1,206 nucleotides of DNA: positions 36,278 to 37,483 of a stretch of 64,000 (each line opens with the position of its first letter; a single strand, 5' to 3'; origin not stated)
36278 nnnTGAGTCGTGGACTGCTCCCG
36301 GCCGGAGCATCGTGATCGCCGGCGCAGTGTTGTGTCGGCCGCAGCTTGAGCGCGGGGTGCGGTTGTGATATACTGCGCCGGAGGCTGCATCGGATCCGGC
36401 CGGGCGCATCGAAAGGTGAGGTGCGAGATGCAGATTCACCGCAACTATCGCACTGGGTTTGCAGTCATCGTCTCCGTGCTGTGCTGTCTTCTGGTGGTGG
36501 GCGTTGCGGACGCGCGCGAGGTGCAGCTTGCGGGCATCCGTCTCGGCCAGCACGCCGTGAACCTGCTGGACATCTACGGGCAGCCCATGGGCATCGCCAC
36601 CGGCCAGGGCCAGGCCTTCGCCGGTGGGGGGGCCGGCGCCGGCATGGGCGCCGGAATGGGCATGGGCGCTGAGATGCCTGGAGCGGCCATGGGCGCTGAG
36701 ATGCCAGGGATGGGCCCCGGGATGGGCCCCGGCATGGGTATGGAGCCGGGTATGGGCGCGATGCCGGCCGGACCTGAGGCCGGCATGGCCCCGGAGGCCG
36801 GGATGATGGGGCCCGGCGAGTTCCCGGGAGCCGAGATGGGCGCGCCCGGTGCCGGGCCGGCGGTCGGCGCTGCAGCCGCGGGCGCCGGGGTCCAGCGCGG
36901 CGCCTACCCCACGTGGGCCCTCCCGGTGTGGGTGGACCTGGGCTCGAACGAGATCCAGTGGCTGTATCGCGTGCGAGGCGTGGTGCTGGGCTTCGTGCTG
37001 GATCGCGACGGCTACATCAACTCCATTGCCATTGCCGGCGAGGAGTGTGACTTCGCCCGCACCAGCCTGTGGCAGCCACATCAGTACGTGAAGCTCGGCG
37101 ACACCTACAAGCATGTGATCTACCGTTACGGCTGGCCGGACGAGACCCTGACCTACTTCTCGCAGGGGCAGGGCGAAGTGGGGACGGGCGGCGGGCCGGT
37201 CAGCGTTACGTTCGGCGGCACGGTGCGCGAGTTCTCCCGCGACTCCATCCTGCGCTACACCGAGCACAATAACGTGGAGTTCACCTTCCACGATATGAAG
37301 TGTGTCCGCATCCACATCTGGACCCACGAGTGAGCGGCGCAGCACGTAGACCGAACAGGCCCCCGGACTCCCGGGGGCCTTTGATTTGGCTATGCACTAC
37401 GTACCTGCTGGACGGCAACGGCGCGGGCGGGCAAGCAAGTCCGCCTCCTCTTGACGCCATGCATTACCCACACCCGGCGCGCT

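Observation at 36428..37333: Secreted protein with a methionine/glycine/proline-rich repetitive region encoded by tandem DNA repeats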

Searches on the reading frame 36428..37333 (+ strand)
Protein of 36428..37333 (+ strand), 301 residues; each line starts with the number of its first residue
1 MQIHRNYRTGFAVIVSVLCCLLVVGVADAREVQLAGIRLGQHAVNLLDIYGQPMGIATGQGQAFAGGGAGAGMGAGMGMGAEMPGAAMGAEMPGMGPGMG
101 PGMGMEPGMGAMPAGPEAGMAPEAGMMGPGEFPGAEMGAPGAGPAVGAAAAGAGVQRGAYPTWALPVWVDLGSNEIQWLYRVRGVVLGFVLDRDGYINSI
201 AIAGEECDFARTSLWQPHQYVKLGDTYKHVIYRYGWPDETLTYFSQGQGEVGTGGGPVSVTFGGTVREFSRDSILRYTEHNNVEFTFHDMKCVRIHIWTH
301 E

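Call 6: search_protein_families(library=pfam, proteins=[window:36428-37330:+], max_evalue=10)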
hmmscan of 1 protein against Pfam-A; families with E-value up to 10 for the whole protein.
window:36428-37330:+ (301 aa): 0 families

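Call 7: search_protein_families(library=ncbifam, proteins=[window:36428-37330:+], max_evalue=10)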
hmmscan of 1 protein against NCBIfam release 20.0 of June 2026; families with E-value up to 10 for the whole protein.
window:36428-37330:+ (301 aa): 1 family
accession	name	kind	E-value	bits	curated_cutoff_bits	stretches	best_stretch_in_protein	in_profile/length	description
NF011715.0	PRK15136.1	equivalog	0.093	11.3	563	1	27-54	256-283/390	multidrug efflux MFS transporter periplasmic adaptor subunit EmrA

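Call 9: find_homologous_proteins(query=window:36428-37330:+, max_evalue=0.001)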
Query window:36428-37330:+ (301 aa): 150 proteins with E <= 0.001 among 8000 candidates; the best 120 are listed.
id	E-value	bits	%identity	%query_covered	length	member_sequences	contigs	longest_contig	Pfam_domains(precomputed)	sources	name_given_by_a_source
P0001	1.2e-166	572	85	100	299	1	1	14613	-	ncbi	ncbi:MAG: hypothetical protein ACP5KN_04580 [Armatimonadota bacterium]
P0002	1.1e-132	461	70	100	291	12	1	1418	-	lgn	-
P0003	3.0e-131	456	70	100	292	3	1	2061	-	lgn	-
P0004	3.4e-130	452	70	100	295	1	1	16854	-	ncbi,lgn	-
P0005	4.2e-130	452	67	100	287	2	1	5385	-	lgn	-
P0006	9.7e-129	448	67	100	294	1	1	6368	-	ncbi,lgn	ncbi:MAG: hypothetical protein AB7Y46_17720 [Armatimonadota bacterium]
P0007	4.0e-128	446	70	100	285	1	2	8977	-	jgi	-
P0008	1.0e-127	444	69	100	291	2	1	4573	-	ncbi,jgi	-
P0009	1.5e-127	444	70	96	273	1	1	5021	-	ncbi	-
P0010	5.9e-126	438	65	96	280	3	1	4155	-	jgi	jgi:hypothetical protein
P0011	6.5e-126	438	67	100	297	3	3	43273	-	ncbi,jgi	-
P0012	2.9e-125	436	65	100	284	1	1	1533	-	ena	-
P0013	1.2e-122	428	65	100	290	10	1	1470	-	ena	-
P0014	1.8e-122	427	65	100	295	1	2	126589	-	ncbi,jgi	-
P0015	4.3e-122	426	67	100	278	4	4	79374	-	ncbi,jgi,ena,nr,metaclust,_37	ncbi:MAG: hypothetical protein GX131_06260 [candidate division WS1 bacterium]|jgi:hypothetical prote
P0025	7.5e-106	372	61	100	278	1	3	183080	-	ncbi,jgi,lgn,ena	-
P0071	9.9e-77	277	64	46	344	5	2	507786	-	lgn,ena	-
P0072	1.4e-76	276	46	98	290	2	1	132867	-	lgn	-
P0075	1.3e-75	273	58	46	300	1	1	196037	-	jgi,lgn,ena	-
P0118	7.8e-54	201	48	47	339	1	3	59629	-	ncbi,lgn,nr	ncbi:hypothetical protein LLH03_10295 [bacterium]|nr:hypothetical protein [bacterium]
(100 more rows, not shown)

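Call 10: search_solved_structures(query=window:36428-37330:+, max_evalue=10)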
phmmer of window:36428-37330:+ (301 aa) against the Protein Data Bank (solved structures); distinct sequences matched with E-value up to 10: 2.
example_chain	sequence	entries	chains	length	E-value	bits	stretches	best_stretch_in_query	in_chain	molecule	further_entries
23fu_L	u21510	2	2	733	0.0028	20.5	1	63-189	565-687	Putative chromatin structure remodeling complex protein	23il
1llq_A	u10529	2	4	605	0.83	12.4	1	135-179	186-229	NAD-dependent malic enzyme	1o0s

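Call 18: predict_structure(alignment_id=A1)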
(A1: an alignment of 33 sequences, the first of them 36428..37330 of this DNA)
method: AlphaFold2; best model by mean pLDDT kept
length: 301 residues; sequences in the alignment: 33
mean_pLDDT: 66.1   pTM: 0.55
mean pLDDT of the five models: 66.1, 59.5, 59.1, 56.9, 46.6
residues with pLDDT >= 90: 80; 70-90: 73; 50-70: 33; < 50: 115
segments of 3 or more residues with pLDDT < 50: 61-93, 102-106, 111-119, 121-131, 133-157, 244-270
pLDDT, mean of each block of 10 residues (from residue 1): 70 92 69 85 93 84 38 34 42 46 47 46 42 43 37 43 82 89 91 94 84 70 91 90 48 37 38 83 89 90 61
secondary structure, 60 per line:
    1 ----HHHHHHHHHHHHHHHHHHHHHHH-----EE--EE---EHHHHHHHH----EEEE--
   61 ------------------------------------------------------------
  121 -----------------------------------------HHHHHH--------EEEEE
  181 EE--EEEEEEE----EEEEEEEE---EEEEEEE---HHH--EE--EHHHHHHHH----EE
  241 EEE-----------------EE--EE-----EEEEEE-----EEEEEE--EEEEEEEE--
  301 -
elements in order: H5-27 H43-50 E55-58 H162-167 E176-182 E185-191 E196-203 E207-213 H227-234 E239-243 E272-277 E283-288 E291-298

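Call 25: find_encoding_contigs(protein=P0014, flank=8000, max_places=2)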
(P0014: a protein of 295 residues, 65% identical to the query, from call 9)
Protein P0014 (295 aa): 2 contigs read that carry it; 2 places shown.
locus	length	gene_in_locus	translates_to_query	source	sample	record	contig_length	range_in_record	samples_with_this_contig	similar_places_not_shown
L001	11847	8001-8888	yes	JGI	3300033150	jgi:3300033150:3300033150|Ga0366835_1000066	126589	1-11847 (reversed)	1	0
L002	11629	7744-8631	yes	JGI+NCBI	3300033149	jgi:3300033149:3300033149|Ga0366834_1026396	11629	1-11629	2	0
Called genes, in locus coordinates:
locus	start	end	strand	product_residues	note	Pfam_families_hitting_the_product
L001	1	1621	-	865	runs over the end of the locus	PF07940:Hepar_II_III_C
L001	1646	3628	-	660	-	PF20581:DUF6785, PF20580:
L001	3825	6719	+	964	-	PF05226:CHASE2, PF01590:GAF, PF13185:GAF_2, PF13492:GAF_3, PF00989:PAS (weak), PF00512:HisKA, PF02518:HATPase_c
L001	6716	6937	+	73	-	PF06107:DUF951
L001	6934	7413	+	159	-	-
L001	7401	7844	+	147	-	PF10604:Polyketide_cyc2, PF10698:DUF2505 (faint), PF03364:Polyketide_cyc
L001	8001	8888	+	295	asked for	-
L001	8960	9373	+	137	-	PF01894:YjbQ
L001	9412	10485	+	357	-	PF14870:PSII_BNR (faint), PF13088:BNR_2, PF24316:Tli3 (faint), PF02012:BNR (faint)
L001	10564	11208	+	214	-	PF00657:Lipase_GDSL, PF13472:Lipase_GDSL_2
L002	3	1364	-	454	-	?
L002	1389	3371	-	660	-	PF20581:DUF6785, PF20580:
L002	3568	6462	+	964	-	PF05226:CHASE2, PF01590:GAF, PF13185:GAF_2, PF13492:GAF_3, PF00989:PAS (weak), PF00512:HisKA, PF02518:HATPase_c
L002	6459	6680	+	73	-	PF06107:DUF951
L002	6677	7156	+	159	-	-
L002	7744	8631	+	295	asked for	-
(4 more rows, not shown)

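Call 26: find_encoding_contigs(protein=P0071, flank=8000, max_places=2)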
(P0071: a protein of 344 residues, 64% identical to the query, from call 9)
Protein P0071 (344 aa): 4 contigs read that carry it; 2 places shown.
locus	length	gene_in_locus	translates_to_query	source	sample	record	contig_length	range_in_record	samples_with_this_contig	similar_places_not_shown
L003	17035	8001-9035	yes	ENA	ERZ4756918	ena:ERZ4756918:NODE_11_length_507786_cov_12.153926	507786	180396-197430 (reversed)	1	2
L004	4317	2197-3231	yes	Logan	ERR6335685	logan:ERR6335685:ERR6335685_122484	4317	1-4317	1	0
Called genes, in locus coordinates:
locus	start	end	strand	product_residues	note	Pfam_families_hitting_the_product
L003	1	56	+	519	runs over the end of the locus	PF03793:PASTA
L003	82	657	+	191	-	PF04542:Sigma70_r2, PF08281:Sigma70_r4_2, PF04545:Sigma70_r4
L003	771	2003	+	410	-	-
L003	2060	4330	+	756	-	PF08487:VIT, PF05762:VWA_CoxE (weak), PF00092:VWA, PF13519:VWA_2, PF13768:VWA_3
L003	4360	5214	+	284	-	-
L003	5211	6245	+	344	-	PF08240:ADH_N, PF16912:Glu_dehyd_C, PF00107:ADH_zinc_N, PF13602:ADH_zinc_N_2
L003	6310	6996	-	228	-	PF17746:SfsA_N, PF03749:SfsA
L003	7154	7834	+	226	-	-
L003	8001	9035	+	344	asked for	-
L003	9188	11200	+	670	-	PF01807:Zn_ribbon_DnaG, PF08275:DNAG_N, PF01751:Toprim, PF13155:Toprim_2, PF13362:Toprim_3 (weak), PF13662:Toprim_4, PF10410:DnaB_bind, PF00772:DnaB (weak)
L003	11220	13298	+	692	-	PF03979:Sigma70_r1_1, PF00140:Sigma70_r1_2, PF13205:Big_5, PF04542:Sigma70_r2, PF04539:Sigma70_r3, PF04545:Sigma70_r4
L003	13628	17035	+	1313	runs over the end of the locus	PF13191:AAA_16 (weak), PF20703:nSTAND1, PF13646:HEAT_2 (weak), PF01011:PQQ (faint), PF13360:PQQ_2, PF13570:Beta-prop_ACSF4, PF13360:PQQ_2, PF13570:Beta-prop_ACSF4, +3 more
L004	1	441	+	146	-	?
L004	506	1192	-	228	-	PF17746:SfsA_N, PF03749:SfsA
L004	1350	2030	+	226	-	-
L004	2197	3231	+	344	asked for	-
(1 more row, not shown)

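Call 27: find_encoding_contigs(protein=P0075, flank=8000, max_places=2)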
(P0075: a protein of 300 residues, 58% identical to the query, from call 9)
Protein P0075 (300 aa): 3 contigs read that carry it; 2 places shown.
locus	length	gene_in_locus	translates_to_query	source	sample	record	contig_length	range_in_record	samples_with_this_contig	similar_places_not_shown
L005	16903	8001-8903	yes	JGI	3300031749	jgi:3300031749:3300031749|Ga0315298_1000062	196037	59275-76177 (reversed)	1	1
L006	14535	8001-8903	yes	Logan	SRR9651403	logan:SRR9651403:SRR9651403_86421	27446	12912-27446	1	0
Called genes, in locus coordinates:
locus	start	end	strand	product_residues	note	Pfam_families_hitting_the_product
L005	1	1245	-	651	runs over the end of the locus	PF18949:DUF5693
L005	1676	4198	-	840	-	PF04851:ResIII (weak), PF00270:DEAD, PF00271:Helicase_C, PF22982:WHD_HRQ1, PF09369:MZB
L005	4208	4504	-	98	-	-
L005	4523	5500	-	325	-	-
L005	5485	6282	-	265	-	PF02649:GCHY-1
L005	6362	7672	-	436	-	PF01053:Cys_Met_Meta_PP, PF01041:DegT_DnrJ_EryC1, PF01212:Beta_elim_lyase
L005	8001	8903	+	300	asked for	-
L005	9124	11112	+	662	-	PF01807:Zn_ribbon_DnaG, PF08275:DNAG_N, PF01751:Toprim, PF13155:Toprim_2, PF13362:Toprim_3, PF13662:Toprim_4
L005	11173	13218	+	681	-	PF03979:Sigma70_r1_1, PF00140:Sigma70_r1_2, PF13205:Big_5, PF04542:Sigma70_r2, PF04539:Sigma70_r3, PF04545:Sigma70_r4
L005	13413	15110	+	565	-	PF01268:FTHFS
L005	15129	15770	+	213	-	PF04961:FTCD_C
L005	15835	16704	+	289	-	PF02219:MTHFR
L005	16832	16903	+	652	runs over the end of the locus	PF13231:PMT_2 (weak), PF26626:DUF8201 (weak)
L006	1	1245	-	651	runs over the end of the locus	PF18949:DUF5693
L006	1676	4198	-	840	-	PF04851:ResIII (weak), PF00270:DEAD, PF00271:Helicase_C, PF22982:WHD_HRQ1, PF09369:MZB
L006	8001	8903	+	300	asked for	-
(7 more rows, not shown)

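Call 28: find_encoding_contigs(protein=P0072, flank=8000, max_places=1)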
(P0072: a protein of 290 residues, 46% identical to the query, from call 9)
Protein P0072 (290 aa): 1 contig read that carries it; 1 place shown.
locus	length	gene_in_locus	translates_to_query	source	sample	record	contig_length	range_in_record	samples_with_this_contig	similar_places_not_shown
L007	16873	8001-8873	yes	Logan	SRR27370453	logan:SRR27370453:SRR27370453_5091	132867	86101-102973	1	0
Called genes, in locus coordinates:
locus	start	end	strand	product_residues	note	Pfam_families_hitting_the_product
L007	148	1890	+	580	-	PF21305:type_II_gspD_N0 (faint), PF07660:STN (weak), PF00263:Secretin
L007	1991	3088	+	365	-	PF01761:DHQ_synthase, PF24621:DHQS_C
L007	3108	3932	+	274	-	PF03793:PASTA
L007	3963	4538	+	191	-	PF07638:Sigma70_ECF (faint), PF04542:Sigma70_r2, PF08281:Sigma70_r4_2, PF04545:Sigma70_r4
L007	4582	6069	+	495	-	-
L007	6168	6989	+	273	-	-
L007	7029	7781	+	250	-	-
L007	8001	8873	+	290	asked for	-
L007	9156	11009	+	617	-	PF01807:Zn_ribbon_DnaG, PF08275:DNAG_N, PF01751:Toprim, PF13155:Toprim_2, PF13362:Toprim_3 (weak), PF13662:Toprim_4, PF10410:DnaB_bind (weak)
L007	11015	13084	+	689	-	PF03979:Sigma70_r1_1, PF00140:Sigma70_r1_2, PF13205:Big_5, PF04542:Sigma70_r2, PF04539:Sigma70_r3, PF04545:Sigma70_r4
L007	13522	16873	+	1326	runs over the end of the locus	PF20703:nSTAND1, PF13646:HEAT_2 (faint), PF13570:Beta-prop_ACSF4, PF01011:PQQ (faint), PF07774:EMC1_C (faint), PF13360:PQQ_2, PF13360:PQQ_2, PF13570:Beta-prop_ACSF4, +1 more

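Call 29: find_encoding_contigs(protein=P0118, flank=8000, max_places=1)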
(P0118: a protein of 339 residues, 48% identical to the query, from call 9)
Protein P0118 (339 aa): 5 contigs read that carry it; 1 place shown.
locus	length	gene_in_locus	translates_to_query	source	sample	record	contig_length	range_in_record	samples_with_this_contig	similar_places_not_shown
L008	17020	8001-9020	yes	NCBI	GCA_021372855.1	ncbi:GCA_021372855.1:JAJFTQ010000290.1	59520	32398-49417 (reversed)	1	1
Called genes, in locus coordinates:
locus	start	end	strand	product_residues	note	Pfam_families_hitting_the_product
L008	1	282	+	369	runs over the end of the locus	-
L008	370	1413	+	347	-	PF04613:LpxD, PF21711:DCTN5 (faint), PF25087:GMPPB_C (faint), PF14602:Hexapep_2 (faint), PF25084:LbH_EIF2B (weak), PF00132:Hexapep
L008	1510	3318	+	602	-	-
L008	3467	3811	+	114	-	PF20095:DUF6485 (faint)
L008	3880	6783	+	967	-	PF01074:Glyco_hydro_38N, PF09261:Alpha-mann_mid, PF07748:Glyco_hydro_38C, PF17677:Glyco_hydro38C2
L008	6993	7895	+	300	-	-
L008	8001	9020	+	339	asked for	-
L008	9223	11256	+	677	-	PF01807:Zn_ribbon_DnaG, PF08275:DNAG_N, PF13662:Toprim_4, PF01751:Toprim, PF13155:Toprim_2, PF13362:Toprim_3, PF10410:DnaB_bind (faint)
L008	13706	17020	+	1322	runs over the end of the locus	PF20703:nSTAND1, PF13646:HEAT_2 (faint), PF02985:HEAT (faint), PF13360:PQQ_2, PF13570:Beta-prop_ACSF4, PF13360:PQQ_2, PF13570:Beta-prop_ACSF4, PF13360:PQQ_2, +3 more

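Call 30: find_encoding_contigs(protein=P0025, flank=8000, max_places=1)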
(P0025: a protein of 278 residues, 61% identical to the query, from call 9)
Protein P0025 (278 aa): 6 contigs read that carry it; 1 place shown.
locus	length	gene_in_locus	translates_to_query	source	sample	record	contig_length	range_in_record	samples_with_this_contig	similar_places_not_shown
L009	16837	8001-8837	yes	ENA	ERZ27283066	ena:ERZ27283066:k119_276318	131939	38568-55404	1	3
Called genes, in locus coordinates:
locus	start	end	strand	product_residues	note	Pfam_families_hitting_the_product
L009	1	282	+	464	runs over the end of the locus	PF04734:Ceramidase_alk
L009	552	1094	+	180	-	PF00583:Acetyltransf_1, PF08445:FR47 (weak)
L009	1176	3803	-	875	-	PF07940:Hepar_II_III_C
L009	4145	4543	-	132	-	PF20580:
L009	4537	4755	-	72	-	PF20581:DUF6785 (weak)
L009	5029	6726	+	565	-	PF01590:GAF, PF13185:GAF_2, PF13492:GAF_3, PF00989:PAS (weak), PF00512:HisKA, PF02518:HATPase_c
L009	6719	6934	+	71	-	PF06107:DUF951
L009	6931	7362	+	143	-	-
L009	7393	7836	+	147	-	PF10604:Polyketide_cyc2, PF10698:DUF2505 (faint), PF03364:Polyketide_cyc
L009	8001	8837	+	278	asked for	-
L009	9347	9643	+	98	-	-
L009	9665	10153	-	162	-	-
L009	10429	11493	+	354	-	PF14870:PSII_BNR (faint), PF13088:BNR_2, PF24316:Tli3 (faint), PF02012:BNR (faint)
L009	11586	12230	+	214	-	PF00657:Lipase_GDSL, PF13472:Lipase_GDSL_2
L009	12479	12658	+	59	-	-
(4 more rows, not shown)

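Call 46: find_encoding_contigs(protein=window:36428-37333:+, flank=3000, max_places=3)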
Protein window:36428-37333:+ (301 aa): 3 contigs read that carry it; 3 places shown.
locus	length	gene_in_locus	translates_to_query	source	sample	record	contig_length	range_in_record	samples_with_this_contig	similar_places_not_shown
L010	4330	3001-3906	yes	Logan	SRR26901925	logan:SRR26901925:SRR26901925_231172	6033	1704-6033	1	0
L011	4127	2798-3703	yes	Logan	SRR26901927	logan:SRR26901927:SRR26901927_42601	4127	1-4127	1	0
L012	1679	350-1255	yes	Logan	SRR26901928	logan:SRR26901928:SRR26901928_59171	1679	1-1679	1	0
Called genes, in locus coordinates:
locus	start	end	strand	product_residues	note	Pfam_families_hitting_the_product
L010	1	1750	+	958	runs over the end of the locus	PF05226:CHASE2, PF01590:GAF, PF13185:GAF_2, PF13492:GAF_3, PF00989:PAS (weak), PF00512:HisKA, PF02518:HATPase_c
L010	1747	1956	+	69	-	PF06107:DUF951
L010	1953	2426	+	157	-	-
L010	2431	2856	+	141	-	PF03364:Polyketide_cyc, PF10604:Polyketide_cyc2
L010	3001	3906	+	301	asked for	-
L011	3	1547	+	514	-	?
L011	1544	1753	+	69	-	PF06107:DUF951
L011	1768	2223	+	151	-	-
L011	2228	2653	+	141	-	PF03364:Polyketide_cyc, PF10604:Polyketide_cyc2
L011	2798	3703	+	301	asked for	-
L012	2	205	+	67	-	?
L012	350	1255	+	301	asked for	-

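Call 47: find_encoding_contigs(protein=P0001, flank=8000, max_places=2)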
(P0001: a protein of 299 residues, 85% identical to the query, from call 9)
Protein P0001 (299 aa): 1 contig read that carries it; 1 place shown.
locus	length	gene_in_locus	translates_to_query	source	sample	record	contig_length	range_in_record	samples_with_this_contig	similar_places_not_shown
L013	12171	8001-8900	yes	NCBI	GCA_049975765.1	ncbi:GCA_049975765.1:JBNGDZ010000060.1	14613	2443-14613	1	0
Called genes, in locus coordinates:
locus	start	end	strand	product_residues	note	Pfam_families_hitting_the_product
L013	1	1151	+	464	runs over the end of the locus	PF04734:Ceramidase_alk (weak)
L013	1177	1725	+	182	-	PF13302:Acetyltransf_3 (weak), PF00583:Acetyltransf_1, PF08445:FR47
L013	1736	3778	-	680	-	PF20581:DUF6785, PF20580:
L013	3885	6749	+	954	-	PF05226:CHASE2, PF01590:GAF, PF13185:GAF_2, PF13492:GAF_3, PF00989:PAS, PF00512:HisKA, PF02518:HATPase_c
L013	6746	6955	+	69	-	PF06107:DUF951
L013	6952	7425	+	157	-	-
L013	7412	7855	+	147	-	PF10604:Polyketide_cyc2, PF03364:Polyketide_cyc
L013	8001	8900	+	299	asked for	-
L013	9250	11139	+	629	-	PF12228:DUF3604 (faint)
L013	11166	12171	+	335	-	PF02163:Peptidase_M50, PF00571:CBS (weak)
